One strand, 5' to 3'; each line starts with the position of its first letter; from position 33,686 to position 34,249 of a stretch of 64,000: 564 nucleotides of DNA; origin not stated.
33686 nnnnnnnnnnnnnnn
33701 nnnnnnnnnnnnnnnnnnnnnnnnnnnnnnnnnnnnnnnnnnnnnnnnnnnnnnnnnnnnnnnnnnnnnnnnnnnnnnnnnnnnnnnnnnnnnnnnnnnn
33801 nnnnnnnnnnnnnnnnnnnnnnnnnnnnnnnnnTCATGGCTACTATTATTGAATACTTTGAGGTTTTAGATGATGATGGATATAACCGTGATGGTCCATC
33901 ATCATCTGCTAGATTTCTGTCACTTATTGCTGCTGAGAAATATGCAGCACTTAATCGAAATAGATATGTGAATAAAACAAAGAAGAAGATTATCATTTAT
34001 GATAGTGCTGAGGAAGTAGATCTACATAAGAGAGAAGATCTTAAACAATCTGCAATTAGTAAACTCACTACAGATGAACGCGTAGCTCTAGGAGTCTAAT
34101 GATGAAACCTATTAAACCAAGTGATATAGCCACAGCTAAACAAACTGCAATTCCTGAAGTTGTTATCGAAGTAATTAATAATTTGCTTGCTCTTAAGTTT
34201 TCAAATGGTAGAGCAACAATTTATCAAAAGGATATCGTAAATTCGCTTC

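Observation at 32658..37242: NAD+ salvage plus ADP-ribose processing module (NMNAT-Nudix, macro domain, MazG-like, NAMPT)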

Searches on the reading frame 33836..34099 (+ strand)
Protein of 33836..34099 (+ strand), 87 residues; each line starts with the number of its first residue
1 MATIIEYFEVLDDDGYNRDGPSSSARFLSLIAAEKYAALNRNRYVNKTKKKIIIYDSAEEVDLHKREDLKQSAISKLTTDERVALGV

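Call 3: search_protein_families(library=pfam, proteins=[window:33836-34099:+], max_evalue=0.1)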
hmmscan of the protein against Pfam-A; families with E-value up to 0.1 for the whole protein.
window:33836-34099:+ (87 aa): 0 families

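Call 5: search_protein_families(library=phrogs, proteins=[window:33836-34099:+], max_evalue=0.01)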
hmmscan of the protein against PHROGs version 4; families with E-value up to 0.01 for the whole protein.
window:33836-34099:+ (87 aa): 1 family
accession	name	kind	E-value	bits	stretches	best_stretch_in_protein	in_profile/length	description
phrog_5370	-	unknown function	7.3e-06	27.3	1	40-87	64-111/112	-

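Call 6: search_protein_families(library=ncbifam, proteins=[window:33836-34099:+], max_evalue=0.1)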
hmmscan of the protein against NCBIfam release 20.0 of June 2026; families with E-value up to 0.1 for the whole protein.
window:33836-34099:+ (87 aa): 1 family
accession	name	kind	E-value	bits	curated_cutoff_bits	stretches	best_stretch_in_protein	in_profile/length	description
NF003033.0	PRK03911.1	equivalog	0.067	12.8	248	1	2-53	41-94/264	HrcA family transcriptional regulator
